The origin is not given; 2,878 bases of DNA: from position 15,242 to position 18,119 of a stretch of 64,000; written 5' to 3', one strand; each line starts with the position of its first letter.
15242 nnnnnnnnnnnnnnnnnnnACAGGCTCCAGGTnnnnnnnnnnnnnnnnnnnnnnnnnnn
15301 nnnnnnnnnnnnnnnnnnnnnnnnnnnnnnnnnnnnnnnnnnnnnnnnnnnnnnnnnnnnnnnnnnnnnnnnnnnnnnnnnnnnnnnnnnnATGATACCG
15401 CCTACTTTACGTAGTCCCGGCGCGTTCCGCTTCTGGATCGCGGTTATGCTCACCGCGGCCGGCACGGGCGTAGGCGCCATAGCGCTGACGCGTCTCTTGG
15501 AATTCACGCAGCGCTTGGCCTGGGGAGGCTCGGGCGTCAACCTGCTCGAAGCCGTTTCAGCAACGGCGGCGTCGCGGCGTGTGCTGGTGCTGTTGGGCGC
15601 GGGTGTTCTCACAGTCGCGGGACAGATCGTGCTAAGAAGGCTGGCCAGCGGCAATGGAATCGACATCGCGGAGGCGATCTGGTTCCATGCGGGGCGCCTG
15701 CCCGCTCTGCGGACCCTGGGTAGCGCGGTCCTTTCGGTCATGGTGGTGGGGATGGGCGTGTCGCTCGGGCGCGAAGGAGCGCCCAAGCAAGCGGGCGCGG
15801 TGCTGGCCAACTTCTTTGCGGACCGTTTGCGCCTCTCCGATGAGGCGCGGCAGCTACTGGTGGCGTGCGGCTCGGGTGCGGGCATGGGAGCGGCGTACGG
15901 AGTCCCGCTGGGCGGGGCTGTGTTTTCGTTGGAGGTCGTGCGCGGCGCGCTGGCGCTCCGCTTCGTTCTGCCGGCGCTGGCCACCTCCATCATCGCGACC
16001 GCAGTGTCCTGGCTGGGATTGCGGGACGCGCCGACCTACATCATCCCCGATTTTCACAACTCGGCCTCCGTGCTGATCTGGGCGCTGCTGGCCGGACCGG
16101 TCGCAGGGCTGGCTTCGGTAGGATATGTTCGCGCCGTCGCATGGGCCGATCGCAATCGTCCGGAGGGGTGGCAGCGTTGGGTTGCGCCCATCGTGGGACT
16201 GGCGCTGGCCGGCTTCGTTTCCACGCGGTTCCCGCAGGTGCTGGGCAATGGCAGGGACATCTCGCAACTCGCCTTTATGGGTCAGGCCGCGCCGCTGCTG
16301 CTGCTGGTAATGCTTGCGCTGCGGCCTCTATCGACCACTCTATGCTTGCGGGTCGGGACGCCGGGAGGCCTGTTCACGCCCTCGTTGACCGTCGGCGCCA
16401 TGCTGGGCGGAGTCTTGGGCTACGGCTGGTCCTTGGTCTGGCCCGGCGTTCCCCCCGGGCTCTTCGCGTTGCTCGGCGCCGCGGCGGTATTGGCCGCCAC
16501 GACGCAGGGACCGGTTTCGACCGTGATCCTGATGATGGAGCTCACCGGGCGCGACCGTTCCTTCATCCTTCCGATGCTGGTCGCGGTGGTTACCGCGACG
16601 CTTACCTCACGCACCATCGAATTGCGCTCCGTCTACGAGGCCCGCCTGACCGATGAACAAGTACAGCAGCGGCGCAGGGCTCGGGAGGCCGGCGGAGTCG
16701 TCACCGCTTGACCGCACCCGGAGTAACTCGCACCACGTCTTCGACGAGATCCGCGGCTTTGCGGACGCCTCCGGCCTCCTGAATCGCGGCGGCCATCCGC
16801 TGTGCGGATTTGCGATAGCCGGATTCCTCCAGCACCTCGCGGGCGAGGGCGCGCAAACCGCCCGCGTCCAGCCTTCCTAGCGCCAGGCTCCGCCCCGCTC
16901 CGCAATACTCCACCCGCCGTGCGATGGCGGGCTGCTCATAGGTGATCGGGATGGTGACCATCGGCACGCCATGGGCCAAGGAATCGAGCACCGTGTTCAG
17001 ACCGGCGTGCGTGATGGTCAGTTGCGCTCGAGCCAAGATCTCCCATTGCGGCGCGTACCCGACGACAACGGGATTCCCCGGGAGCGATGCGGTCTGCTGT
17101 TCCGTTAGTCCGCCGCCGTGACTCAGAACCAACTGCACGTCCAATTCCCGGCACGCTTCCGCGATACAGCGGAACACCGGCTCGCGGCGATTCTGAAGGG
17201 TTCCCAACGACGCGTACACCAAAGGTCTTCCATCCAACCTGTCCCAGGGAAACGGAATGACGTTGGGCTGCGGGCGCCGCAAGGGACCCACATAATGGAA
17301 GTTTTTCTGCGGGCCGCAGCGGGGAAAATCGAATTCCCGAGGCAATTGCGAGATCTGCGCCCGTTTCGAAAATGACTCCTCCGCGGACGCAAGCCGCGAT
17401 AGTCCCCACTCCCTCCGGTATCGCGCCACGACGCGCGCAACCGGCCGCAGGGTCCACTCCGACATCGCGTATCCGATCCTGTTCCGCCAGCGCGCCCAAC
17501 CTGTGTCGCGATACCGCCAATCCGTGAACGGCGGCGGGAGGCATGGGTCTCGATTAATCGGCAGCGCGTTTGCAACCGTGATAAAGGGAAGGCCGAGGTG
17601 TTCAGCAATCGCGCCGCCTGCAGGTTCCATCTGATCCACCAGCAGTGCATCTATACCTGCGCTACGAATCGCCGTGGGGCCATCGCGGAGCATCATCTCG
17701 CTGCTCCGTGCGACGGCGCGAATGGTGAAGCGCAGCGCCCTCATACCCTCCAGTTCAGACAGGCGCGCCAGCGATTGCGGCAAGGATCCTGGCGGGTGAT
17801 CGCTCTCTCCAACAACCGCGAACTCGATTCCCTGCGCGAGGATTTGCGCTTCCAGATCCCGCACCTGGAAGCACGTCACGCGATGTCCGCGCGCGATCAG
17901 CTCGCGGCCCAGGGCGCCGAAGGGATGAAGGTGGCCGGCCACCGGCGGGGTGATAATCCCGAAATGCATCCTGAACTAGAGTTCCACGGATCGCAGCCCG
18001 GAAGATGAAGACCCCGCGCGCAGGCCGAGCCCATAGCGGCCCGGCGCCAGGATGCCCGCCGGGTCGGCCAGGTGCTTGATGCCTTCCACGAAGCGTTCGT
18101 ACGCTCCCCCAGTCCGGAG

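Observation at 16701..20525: Compact three-gene operon: N-acyl synthase-like, FAD-linked oxidase, UDP-glycosyltransferase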

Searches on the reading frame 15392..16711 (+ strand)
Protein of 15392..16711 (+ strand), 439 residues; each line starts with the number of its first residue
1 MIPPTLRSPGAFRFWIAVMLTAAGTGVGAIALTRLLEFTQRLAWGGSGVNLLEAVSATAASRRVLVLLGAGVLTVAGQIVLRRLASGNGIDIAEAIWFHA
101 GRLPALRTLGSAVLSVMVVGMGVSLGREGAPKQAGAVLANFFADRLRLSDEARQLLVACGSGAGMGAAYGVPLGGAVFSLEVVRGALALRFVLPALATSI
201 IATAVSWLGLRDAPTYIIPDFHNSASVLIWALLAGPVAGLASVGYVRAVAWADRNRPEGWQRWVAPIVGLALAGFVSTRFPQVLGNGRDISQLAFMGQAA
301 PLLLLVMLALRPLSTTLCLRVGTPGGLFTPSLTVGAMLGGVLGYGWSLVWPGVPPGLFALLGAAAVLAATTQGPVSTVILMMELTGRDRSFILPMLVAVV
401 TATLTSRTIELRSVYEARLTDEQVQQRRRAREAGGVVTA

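Call 10: search_protein_families(library=pfam, proteins=[window:15392-16711:+], max_evalue=0.01)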
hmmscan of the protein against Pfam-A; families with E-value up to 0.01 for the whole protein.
window:15392-16711:+ (439 aa): 1 family
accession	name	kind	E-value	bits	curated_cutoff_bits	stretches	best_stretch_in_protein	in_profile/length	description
PF00654.25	Voltage_CLC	-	1.7e-77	261.3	24.8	1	83-407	14-346/346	Voltage gated chloride channel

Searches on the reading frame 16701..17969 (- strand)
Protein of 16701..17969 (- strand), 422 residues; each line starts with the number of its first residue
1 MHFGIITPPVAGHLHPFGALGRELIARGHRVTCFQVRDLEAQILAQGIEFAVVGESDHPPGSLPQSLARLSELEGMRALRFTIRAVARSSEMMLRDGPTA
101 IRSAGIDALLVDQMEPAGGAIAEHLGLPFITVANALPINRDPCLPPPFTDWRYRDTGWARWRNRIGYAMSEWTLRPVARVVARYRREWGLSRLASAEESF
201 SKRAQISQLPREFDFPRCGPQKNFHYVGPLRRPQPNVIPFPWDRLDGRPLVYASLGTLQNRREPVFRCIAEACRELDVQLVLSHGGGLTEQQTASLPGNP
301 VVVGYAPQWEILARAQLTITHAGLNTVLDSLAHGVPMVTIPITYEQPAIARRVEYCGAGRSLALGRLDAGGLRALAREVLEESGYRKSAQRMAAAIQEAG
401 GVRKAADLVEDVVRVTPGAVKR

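Call 6: search_protein_families(library=pfam, proteins=[window:16701-17969:-], max_evalue=1)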
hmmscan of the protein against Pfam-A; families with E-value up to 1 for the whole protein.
window:16701-17969:- (422 aa): 4 families
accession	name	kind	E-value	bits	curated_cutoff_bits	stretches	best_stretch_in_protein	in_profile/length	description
PF00201.24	UDPGT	-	1.5e-18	67.3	19.5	1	247-393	274-419/499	UDP-glucoronosyl and UDP-glucosyl transferase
PF06722.18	EryCIII-like_C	-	8.9e-14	52.1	31.7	1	275-395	9-128/145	Erythromycin biosynthesis protein CIII-like, C-terminal domain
PF04101.22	Glyco_tran_28_C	-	2.2e-10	41.2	22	1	275-393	29-154/166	Glycosyltransferase family 28 C-terminal domain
PF03033.26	Glyco_transf_28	-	1.2e-05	25.8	26.2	1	11-84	9-85/139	Glycosyltransferase family 28 N-terminal domain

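Call 7: search_protein_families(library=ncbifam, proteins=[window:16701-17969:-], max_evalue=1)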
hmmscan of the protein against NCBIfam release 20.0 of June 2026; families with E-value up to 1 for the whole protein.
window:16701-17969:- (422 aa): 10 families
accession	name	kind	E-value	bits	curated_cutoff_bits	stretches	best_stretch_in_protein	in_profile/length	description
TIGR01426.2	MGT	subfamily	2.4e-58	198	260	1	9-413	4-391/393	macrolide family glycosyltransferase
NF000362.1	self_GT_OleI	exception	2.5e-24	86.2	700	2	242-413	248-420/424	OleI family self-immunity macrolide glycosyltransferase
NF033129.1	macro_glyco_Mgt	subfamily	1.9e-22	79.8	700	2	249-411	227-390/393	macrolide-inactivating glycosyltransferase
TIGR04516.1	glycosyl_450act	subfamily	2e-17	63.4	440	1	246-399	244-400/418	activator-dependent family glycosyltransferase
NF000354.1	glycotrans_Rgt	equivalog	1.1e-06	28.1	800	1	246-412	238-402/411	rifamycin-inactivating glycosyltransferase Rgt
TIGR01133.1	murG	equivalog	0.00046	19.3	250.25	1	310-406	251-347/353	undecaprenyldiphospho-muramoylpentapeptide beta-N-acetylglucosaminyltransferase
NF041548.1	PssE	equivalog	0.026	14.5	120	1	311-342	55-86/146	PssE/Cps14G family polysaccharide biosynthesis glycosyltransferase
NF046037.1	carphisopro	domain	0.071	13.3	38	0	394-420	3-25/54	carph-isopro domain-containing protein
NF005660.0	PRK07445.1-2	equivalog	0.11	11.3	525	1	264-366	190-291/397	O-succinylbenzoic acid--CoA ligase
TIGR00661.1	MJ1255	subfamily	0.2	10.9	195.9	1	312-362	245-297/321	MJ1255/VC2487 family glycosyltransferase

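Call 31: search_solved_structures(query=window:16701-17969:-, max_evalue=1e-10)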
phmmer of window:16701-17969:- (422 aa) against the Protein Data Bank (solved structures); distinct sequences matched with E-value up to 1e-10: 18.
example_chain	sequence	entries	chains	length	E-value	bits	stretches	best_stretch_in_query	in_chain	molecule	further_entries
10zg_A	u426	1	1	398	5.2e-34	121.1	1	222-407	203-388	Glycosyl transferase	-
8h5d_A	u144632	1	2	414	1.8e-33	119.3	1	223-414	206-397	Glycosyltransferase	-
7vm0_A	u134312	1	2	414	2e-33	119.2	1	223-414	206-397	Glycosyl transferase family 1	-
2iya_A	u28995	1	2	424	3.4e-28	102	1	199-413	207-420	OLEANDOMYCIN GLYCOSYLTRANSFERASE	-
6kqx_A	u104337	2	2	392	1.4e-25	93.4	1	203-412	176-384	Uncharacterized UDP-glucosyltransferase YjiC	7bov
6kqw_A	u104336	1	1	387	1.8e-25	93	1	203-410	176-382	Uncharacterized UDP-glucosyltransferase YjiC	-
7vlb_A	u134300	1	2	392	4.1e-25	91.8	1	203-412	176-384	UDP-glycosyltransferase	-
6j31_A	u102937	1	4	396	2.3e-22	82.8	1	221-410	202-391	kcn28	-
6j32_A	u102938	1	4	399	2.3e-22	82.7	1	221-410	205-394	Kcn28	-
7xx4_A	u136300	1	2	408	2.9e-21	79.1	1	242-411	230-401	Oleandomycin glycosyltransferase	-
3ia7_A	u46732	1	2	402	1.1e-19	73.9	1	209-412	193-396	CalG4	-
3rsc_A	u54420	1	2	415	6.5e-19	71.4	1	187-411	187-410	CalG2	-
3iaa_A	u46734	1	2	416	6.5e-19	71.4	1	187-411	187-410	CalG2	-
4m83_A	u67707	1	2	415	2e-18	69.8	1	242-411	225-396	Oleandomycin glycosyltransferase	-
4m60_A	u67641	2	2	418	2e-18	69.8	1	242-411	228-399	Oleandomycin glycosyltransferase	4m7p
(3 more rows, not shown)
